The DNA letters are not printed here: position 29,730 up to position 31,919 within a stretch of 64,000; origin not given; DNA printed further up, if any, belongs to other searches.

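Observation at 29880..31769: YidC/Oxa1 insertase domain fused in frame to a TagF-type CDP-glycerol glycerophosphotransferase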

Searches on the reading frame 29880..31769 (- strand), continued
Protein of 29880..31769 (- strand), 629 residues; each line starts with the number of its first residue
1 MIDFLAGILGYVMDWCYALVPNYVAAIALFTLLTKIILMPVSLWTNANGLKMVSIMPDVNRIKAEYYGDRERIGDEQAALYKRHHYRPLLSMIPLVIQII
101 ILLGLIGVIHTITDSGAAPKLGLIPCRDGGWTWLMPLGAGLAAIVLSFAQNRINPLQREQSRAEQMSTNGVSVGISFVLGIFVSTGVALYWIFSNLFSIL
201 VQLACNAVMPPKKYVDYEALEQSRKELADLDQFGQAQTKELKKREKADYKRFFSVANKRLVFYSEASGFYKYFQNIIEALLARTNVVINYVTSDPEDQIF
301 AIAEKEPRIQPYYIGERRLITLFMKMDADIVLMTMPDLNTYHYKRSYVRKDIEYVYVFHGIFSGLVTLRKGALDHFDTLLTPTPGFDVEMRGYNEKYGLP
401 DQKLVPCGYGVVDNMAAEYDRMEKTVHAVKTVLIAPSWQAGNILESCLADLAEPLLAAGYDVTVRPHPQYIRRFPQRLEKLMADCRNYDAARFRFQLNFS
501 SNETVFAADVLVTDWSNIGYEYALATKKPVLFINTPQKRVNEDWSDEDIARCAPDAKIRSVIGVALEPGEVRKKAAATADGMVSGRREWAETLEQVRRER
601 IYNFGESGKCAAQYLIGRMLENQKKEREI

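Call 66: search_protein_families(library=pfam, proteins=[L060:892-2265:+, L060:2295-3674:+, L060:3719-4801:+, L060:4811-6139:+, L060:6196-7416:+, L060:7461-9956:+, L060:12791-13792:+, L056:5310-6350:+, L056:6648-8096:-, L056:12322-13602:-], max_evalue=0.0001)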
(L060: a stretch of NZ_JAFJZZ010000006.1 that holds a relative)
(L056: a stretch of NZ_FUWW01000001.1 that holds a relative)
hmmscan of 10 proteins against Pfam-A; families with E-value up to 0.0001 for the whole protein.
L060:892-2265:+ (457 aa): 3 families
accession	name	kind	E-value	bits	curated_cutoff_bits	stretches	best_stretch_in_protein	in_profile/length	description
PF00005.33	ABC_tran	-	2.3e-23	83.8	25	1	42-174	1-136/137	ABC transporter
PF14524.12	Wzt_C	-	8.1e-16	58.7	30.4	1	291-397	4-109/143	Wzt C-terminal domain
PF13555.12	AAA_29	-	7e-05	22.9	27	0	51-80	22-50/61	P-loop containing region of AAA domain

L060:2295-3674:+ (459 aa): 1 family
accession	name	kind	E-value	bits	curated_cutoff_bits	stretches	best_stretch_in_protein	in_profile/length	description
PF04055.27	Radical_SAM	-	3e-18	67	29.5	1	19-167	3-158/166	Radical SAM superfamily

L060:3719-4801:+ (360 aa): 5 families
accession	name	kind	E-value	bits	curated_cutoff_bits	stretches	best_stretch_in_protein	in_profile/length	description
PF13489.12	Methyltransf_23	-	8.1e-17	61.9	27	1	73-234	4-162/164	Methyltransferase domain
PF08241.18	Methyltransf_11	-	4.3e-07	30.9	21.2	1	97-182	2-94/95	Methyltransferase domain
PF13847.12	Methyltransf_31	-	6.7e-07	29.5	27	1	91-205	3-129/145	Methyltransferase domain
PF08242.18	Methyltransf_12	-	2.8e-06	28.4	30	1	97-181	2-98/98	Methyltransferase domain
PF13649.12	Methyltransf_25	-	7.4e-06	27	27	1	95-178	1-96/97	Methyltransferase domain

L060:4811-6139:+ (442 aa): 2 families
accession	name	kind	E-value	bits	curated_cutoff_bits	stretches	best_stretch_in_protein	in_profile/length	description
PF00534.26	Glycos_transf_1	-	6e-14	52.4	26.4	1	197-273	73-148/172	Glycosyl transferases group 1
PF13692.12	Glyco_trans_1_4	-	8.2e-14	52.5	27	1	185-273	48-132/142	Glycosyl transferases group 1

L060:6196-7416:+ (406 aa): 3 families
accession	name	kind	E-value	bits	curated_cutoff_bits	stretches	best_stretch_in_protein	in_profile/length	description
PF00535.33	Glycos_transf_2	-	1e-28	100.8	23.3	1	37-160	1-127/168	Glycosyl transferase family 2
PF10111.15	Glyco_tranf_2_2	-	4.3e-08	33.4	27.3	1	41-128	5-98/276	Glycosyltransferase like family 2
PF13641.12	Glyco_tranf_2_3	-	8.5e-06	26.4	27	0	36-223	3-206/230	Glycosyltransferase like family 2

L060:7461-9956:+ (831 aa): 2 families
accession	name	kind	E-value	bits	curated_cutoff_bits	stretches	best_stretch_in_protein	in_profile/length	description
PF00884.28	Sulfatase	-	1.2e-08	35.1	25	1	189-469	2-295/301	Sulfatase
PF01663.27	Phosphodiest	-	6.1e-06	26.5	23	0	405-494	193-289/342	Type I phosphodiesterase / nucleotide pyrophosphatase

L060:12791-13792:+ (333 aa): 8 families
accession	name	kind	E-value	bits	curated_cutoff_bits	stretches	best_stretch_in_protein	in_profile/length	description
PF01370.27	Epimerase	-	7.8e-60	202.7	20.9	1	3-249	1-240/240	NAD dependent epimerase/dehydratase family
PF16363.11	GDP_Man_Dehyd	-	1.1e-53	183.3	27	1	4-312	1-324/332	GDP-mannose 4,6 dehydratase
PF01073.25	3Beta_HSD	-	2.4e-19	69.9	22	1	4-152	1-158/280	3-beta hydroxysteroid dehydrogenase/isomerase family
PF02719.21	Polysacc_synt_2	-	4.1e-15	56.2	20.2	1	3-170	1-171/293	Polysaccharide biosynthesis protein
PF04321.23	RmlD_sub_bind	-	1.5e-13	50.9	27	1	1-156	1-141/287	RmlD substrate binding domain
PF05368.20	NmrA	-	2.1e-06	28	27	1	2-117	4-108/298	NmrA-like family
PF07993.18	NAD_binding_4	-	3.9e-06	26.7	20.1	0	63-166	86-203/258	Male sterility protein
PF13460.12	NAD_binding_10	-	6.8e-06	26.5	27.2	1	7-130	1-113/184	NAD(P)H-binding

L056:5310-6350:+ (346 aa): 1 family
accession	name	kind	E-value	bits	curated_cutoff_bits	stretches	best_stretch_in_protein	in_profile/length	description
PF01757.29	Acyl_transf_3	-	4.7e-24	85.5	31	1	14-322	2-321/326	Acyltransferase domain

L056:6648-8096:- (482 aa): 0 families

L056:12322-13602:- (426 aa): 0 families

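Call 72: find_homologous_proteins(query=P0192, max_evalue=1e-10)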
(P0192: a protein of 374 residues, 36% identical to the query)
Query P0192 (374 aa): 2152 proteins with E <= 1e-10 among 6596 candidates; the best 120 are listed.
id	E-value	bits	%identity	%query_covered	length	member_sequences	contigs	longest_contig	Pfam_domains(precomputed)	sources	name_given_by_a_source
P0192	6.6e-244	827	100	100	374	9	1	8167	PF04464.21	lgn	-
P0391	1.8e-207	707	81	100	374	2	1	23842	PF04464.21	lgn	-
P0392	5.8e-148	511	61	100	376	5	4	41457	PF04464.21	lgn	-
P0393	2.8e-127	443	58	95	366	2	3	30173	PF04464.21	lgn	-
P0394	2.0e-120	420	55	95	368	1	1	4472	PF04464.21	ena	-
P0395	2.1e-119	417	55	95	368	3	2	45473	PF04464.21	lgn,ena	-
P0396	9.0e-96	339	47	99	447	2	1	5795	PF04464.21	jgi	-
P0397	4.4e-95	337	47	99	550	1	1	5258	PF02096.27,PF04464.21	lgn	-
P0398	3.3e-94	334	44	98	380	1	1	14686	PF04464.21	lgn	-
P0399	1.2e-93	332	45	98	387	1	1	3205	PF04464.21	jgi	jgi:YidC/Oxa1 family membrane protein insertase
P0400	2.4e-93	331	44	99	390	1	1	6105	PF04464.21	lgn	-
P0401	1.9e-92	328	44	98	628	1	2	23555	PF02096.27,PF04464.21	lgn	-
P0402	2.3e-92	328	44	95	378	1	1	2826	PF04464.21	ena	-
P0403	4.8e-92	327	44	98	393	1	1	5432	PF04464.21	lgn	-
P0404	7.0e-92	326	45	98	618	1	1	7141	PF02096.27,PF04464.21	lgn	-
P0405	8.4e-92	326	43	95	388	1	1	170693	PF04464.21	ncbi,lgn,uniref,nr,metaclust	ncbi:CDP-Glycerol:Poly(glycerophosphate) glycerophosphotransferase [Natronincola peptidivorans]|unir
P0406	1.1e-91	326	42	99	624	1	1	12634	PF02096.27,PF04464.21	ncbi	-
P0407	1.7e-91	325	41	99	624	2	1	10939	PF02096.27,PF04464.21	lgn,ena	-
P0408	2.4e-91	325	44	98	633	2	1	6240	PF02096.27,PF04464.21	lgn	-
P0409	4.8e-91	324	42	99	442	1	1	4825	PF04464.21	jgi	-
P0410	5.4e-91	323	43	99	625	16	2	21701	PF02096.27,PF04464.21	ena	-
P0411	2.6e-90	321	45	99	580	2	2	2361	PF02096.27,PF04464.21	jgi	-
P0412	3.7e-90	321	42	99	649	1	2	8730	PF02096.27,PF04464.21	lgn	-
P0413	4.9e-90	320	41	98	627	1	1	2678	PF02096.27,PF04464.21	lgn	-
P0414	7.4e-90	320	41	99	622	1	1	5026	PF02096.27,PF04464.21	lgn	-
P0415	8.6e-90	320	41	99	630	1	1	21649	PF02096.27,PF04464.21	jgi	-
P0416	1.0e-89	319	42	99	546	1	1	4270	PF02096.27,PF04464.21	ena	-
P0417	1.3e-89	319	44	99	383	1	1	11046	PF04464.21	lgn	-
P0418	1.6e-89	319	42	97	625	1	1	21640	PF02096.27,PF04464.21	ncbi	-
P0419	3.4e-89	318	43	98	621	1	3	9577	PF02096.27,PF04464.21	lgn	-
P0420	3.8e-89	317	43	98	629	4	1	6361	PF02096.27,PF04464.21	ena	-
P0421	4.7e-89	317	44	99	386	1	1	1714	PF04464.21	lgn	-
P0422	4.9e-89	317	43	98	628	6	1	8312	PF02096.27,PF04464.21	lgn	-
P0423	5.6e-89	317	41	99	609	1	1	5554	PF02096.27,PF04464.21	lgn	-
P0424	5.6e-89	317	41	99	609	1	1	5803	PF02096.27,PF04464.21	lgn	-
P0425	5.6e-89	317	41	99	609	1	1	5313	PF02096.27,PF04464.21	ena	-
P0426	5.6e-89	317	41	99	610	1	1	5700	PF02096.27,PF04464.21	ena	-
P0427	5.9e-89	317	41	99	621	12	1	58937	PF02096.27,PF04464.21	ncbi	-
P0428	6.0e-89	317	41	99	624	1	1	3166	PF02096.27,PF04464.21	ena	-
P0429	6.0e-89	317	41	99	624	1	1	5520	PF02096.27,PF04464.21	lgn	-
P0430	6.0e-89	317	41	99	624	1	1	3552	PF02096.27,PF04464.21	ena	-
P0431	6.0e-89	317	41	99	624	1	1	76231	PF02096.27,PF04464.21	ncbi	-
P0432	6.0e-89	317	41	99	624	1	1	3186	PF02096.27,PF04464.21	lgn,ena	-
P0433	6.0e-89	317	41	99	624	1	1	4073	PF02096.27,PF04464.21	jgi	-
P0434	6.0e-89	317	41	99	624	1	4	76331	PF02096.27,PF04464.21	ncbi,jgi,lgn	-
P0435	6.0e-89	317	41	99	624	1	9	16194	PF02096.27,PF04464.21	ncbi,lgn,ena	-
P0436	6.0e-89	317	41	99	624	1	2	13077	PF02096.27,PF04464.21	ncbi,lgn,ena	-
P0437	6.0e-89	317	41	99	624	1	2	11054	PF02096.27,PF04464.21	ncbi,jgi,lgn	-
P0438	6.0e-89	317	41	99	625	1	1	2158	PF02096.27,PF04464.21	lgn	-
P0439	6.3e-89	317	41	99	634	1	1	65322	PF02096.27,PF04464.21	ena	-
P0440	6.8e-89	317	41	99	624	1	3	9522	PF02096.27,PF04464.21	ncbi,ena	-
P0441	7.8e-89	316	41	99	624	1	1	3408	PF02096.27,PF04464.21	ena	-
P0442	8.0e-89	316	42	99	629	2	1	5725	PF02096.27,PF04464.21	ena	-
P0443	9.9e-89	316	42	99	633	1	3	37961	PF02096.27,PF04464.21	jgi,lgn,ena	-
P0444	1.0e-88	316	42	99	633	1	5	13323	PF02096.27,PF04464.21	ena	-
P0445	1.2e-88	316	41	99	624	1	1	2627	PF02096.27,PF04464.21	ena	-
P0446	1.6e-88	315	42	99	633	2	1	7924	PF02096.27,PF04464.21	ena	-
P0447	1.9e-88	315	41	98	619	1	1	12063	PF02096.27,PF04464.21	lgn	-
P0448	2.1e-88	315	43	99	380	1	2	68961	PF04464.21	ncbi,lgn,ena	-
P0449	2.4e-88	315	42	99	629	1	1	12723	PF02096.27,PF04464.21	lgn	-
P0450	2.8e-88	315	40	99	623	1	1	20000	PF02096.27,PF04464.21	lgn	-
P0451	2.8e-88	315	40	99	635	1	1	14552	PF02096.27,PF04464.21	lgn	-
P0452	2.9e-88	315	41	99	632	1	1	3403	PF02096.27,PF04464.21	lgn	-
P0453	4.8e-88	314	42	99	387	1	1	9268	PF04464.21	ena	-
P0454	5.1e-88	314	41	97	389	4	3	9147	PF04464.21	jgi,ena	-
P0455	6.8e-88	313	40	99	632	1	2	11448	PF02096.27,PF04464.21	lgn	-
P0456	6.8e-88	313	40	99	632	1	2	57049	PF02096.27,PF04464.21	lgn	-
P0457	7.0e-88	313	44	99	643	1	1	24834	PF02096.27,PF04464.21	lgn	-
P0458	7.2e-88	313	42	99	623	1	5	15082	PF02096.27,PF04464.21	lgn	-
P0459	8.0e-88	313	41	99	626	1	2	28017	PF02096.27,PF04464.21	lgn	-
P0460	8.8e-88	313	42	99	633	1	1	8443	PF02096.27,PF04464.21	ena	-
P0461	9.0e-88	313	44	99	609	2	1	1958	PF02096.27,PF04464.21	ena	-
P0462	9.3e-88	313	42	99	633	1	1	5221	PF02096.27,PF04464.21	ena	-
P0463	9.3e-88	313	42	99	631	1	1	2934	PF02096.27,PF04464.21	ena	-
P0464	9.3e-88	313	42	99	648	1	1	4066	PF02096.27,PF04464.21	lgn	-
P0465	1.1e-87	313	39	99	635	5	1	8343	PF02096.27,PF04464.21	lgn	-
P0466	1.1e-87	313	41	99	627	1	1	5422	PF02096.27,PF04464.21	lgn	-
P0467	1.2e-87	312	43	99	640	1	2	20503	PF02096.27,PF04464.21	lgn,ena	-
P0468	1.3e-87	312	40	99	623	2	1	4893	PF02096.27,PF04464.21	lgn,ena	-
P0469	1.4e-87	312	44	99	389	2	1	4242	PF04464.21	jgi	-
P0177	1.5e-87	312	39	98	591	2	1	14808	PF02096.27,PF04464.21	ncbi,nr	ncbi:hypothetical protein AGMMS49941_05710 [Deferribacterales bacterium]|nr:hypothetical protein AGM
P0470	1.5e-87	312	40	99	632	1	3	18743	PF02096.27,PF04464.21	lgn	-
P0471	1.6e-87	312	41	99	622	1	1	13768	PF02096.27,PF04464.21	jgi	-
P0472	1.6e-87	312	41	99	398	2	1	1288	PF04464.21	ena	-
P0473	1.7e-87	312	41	99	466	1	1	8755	PF04464.21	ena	-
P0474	1.8e-87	312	41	99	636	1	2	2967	PF02096.27,PF04464.21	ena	-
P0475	2.0e-87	312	40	99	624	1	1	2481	PF02096.27,PF04464.21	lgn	-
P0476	2.0e-87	312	41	99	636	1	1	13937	PF02096.27,PF04464.21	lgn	-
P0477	2.2e-87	312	43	99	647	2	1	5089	PF02096.27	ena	-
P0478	2.3e-87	312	41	99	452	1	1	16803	PF04464.21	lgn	-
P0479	2.5e-87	311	41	99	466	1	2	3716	PF04464.21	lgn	-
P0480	2.6e-87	311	41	99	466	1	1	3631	PF04464.21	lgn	-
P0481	2.6e-87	311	40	99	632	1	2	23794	PF02096.27,PF04464.21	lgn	-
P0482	2.7e-87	311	42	98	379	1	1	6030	PF04464.21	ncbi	ncbi:MAG: CDP-glycerol glycerophosphotransferase family protein [Bacteroidota bacterium]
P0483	2.7e-87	311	42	98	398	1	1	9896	PF04464.21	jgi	jgi:YidC/Oxa1 family membrane protein insertase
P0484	2.8e-87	311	41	99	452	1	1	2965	PF04464.21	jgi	-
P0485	3.0e-87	311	43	97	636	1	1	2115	PF02096.27,PF04464.21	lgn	-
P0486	3.0e-87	311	43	97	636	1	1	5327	PF02096.27,PF04464.21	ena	-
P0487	3.0e-87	311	43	97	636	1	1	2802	PF02096.27,PF04464.21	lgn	-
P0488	3.1e-87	311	41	99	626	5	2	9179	PF02096.27,PF04464.21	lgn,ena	-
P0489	3.2e-87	311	41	99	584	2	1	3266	PF02096.27,PF04464.21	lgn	-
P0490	3.2e-87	311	40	99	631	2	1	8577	PF02096.27,PF04464.21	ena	-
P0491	3.4e-87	311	39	99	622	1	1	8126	PF02096.27,PF04464.21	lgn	-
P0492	3.5e-87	311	45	94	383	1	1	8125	PF04464.21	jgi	jgi:YidC/Oxa1 family membrane protein insertase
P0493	3.5e-87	311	39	99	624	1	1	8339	PF02096.27,PF04464.21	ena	-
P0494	3.8e-87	311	40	99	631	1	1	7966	PF02096.27,PF04464.21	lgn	-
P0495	3.8e-87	311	43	98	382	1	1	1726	PF04464.21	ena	-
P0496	3.9e-87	311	41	99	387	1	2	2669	PF04464.21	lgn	-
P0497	4.0e-87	311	40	100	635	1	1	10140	PF02096.27,PF04464.21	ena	-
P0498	4.0e-87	311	41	99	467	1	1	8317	PF04464.21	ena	-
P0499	4.1e-87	311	39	99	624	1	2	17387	PF02096.27,PF04464.21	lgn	-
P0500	4.2e-87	311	40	99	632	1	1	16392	PF02096.27,PF04464.21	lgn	-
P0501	4.2e-87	311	40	99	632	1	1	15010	PF02096.27,PF04464.21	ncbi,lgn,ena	-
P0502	4.2e-87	311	40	99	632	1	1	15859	PF02096.27,PF04464.21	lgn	-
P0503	4.5e-87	311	41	99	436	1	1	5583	PF04464.21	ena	-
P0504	4.5e-87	311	41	99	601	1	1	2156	PF02096.27,PF04464.21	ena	-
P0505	4.6e-87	311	41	99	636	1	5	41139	PF02096.27,PF04464.21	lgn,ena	-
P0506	4.6e-87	311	43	97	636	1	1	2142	PF02096.27,PF04464.21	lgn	-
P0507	4.6e-87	311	38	99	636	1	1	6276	PF02096.27,PF04464.21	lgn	-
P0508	4.8e-87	311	41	99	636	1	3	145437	PF02096.27,PF04464.21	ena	-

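Call 73: find_encoding_contigs(protein=P0405, flank=8000, max_places=1)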
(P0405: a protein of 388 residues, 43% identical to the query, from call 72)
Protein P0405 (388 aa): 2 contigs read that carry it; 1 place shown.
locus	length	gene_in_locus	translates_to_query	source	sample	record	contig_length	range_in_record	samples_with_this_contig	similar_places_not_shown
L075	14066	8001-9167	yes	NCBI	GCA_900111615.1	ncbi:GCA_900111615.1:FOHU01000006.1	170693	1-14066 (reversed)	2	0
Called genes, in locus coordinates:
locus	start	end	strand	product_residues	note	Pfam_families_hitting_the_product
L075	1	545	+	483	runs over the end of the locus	PF00884:Sulfatase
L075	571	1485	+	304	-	-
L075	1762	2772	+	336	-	PF00535:Glycos_transf_2, PF13641:Glyco_tranf_2_3, PF13632:Glyco_trans_2_3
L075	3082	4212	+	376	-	PF02776:TPP_enzyme_N, PF02775:TPP_enzyme_C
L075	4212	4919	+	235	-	PF00483:NTP_transferase (weak), PF12804:NTP_transf_3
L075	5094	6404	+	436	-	PF01467:CTP_transf_like, PF13714:PEP_mutase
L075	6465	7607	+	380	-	PF00465:Fe-ADH, PF25137:ADH_Fe_C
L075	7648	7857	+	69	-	-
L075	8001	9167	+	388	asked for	PF04464:Glyphos_transf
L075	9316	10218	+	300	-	PF00535:Glycos_transf_2, PF13641:Glyco_tranf_2_3, PF13712:Glyco_tranf_2_5 (weak), PF13632:Glyco_trans_2_3 (weak)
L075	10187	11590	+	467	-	PF13727:CoA_binding_3, PF02397:Bac_transf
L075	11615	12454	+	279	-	PF01073:3Beta_HSD (weak), PF01370:Epimerase, PF04321:RmlD_sub_bind, PF07993:NAD_binding_4 (faint), PF02719:Polysacc_synt_2, PF16363:GDP_Man_Dehyd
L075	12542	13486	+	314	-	PF03816:LytR_cpsA_psr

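Call 74: find_encoding_contigs(protein=P0395, flank=8000, max_places=1)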
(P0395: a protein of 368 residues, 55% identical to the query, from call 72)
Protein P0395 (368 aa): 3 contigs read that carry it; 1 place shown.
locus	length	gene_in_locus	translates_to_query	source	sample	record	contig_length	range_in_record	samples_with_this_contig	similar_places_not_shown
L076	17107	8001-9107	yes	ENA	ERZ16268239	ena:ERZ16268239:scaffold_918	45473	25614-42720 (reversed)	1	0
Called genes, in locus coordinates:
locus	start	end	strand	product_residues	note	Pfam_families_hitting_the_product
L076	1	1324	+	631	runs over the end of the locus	PF05045:RgpF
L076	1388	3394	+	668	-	PF00884:Sulfatase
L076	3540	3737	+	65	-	-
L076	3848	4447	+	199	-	PF02096:60KD_IMP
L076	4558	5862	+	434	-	PF01467:CTP_transf_like, PF13714:PEP_mutase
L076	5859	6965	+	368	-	PF02776:TPP_enzyme_N, PF02775:TPP_enzyme_C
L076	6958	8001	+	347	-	PF00465:Fe-ADH, PF13685:Fe-ADH_2, PF25137:ADH_Fe_C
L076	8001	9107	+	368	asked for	PF04464:Glyphos_transf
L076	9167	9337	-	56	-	PF05045:RgpF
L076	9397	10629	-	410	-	PF13173:AAA_14, PF13635:DUF4143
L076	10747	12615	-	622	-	PF14307:Glyco_tran_WbsX, PF05045:RgpF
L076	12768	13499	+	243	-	PF13489:Methyltransf_23, PF02353:CMAS (weak), PF13847:Methyltransf_31, PF08241:Methyltransf_11, PF08242:Methyltransf_12, PF13649:Methyltransf_25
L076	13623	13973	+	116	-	PF02001:DUF134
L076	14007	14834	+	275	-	PF10609:ParA, PF01656:CbiA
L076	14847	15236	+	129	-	PF02579:Nitro_FeMo-Co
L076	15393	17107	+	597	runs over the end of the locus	PF02878:PGM_PMM_I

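Call 75: find_encoding_contigs(protein=P0448, flank=8000, max_places=1)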
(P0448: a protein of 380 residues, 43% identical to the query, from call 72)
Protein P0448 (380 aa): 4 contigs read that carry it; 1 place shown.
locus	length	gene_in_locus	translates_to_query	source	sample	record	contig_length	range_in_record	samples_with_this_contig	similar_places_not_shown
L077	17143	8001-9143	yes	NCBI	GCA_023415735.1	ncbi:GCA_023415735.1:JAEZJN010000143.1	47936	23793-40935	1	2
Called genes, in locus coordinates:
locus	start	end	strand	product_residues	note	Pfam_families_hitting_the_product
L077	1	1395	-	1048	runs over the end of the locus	PF00133:tRNA-synt_1, PF09334:tRNA-synt_1g (weak), PF08264:Anticodon_1, PF19302:DUF5915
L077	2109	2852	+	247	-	PF00300:His_Phos_1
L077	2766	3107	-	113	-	-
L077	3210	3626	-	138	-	-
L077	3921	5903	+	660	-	PF00989:PAS (weak), PF08448:PAS_4, PF00989:PAS, PF08448:PAS_4, PF13426:PAS_9, PF00512:HisKA (weak), PF02518:HATPase_c, PF00072:Response_reg, +2 more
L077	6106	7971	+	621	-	PF00483:NTP_transferase, PF12804:NTP_transf_3, PF00155:Aminotran_1_2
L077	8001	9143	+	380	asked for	PF04464:Glyphos_transf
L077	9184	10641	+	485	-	PF00884:Sulfatase, PF01663:Phosphodiest (weak)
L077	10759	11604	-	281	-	PF01370:Epimerase, PF04321:RmlD_sub_bind, PF01073:3Beta_HSD (weak), PF02719:Polysacc_synt_2, PF07993:NAD_binding_4 (weak), PF16363:GDP_Man_Dehyd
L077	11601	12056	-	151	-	PF00908:dTDP_sugar_isom, PF14667:Polysacc_synt_C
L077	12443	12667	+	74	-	-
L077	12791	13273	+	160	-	-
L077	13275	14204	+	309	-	PF00691:OmpA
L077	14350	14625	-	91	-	PF00216:Bac_DNA_binding, PF18291:HU-HIG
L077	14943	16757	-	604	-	PF00664:ABC_membrane, PF00005:ABC_tran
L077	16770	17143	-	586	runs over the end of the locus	PF00664:ABC_membrane, PF00005:ABC_tran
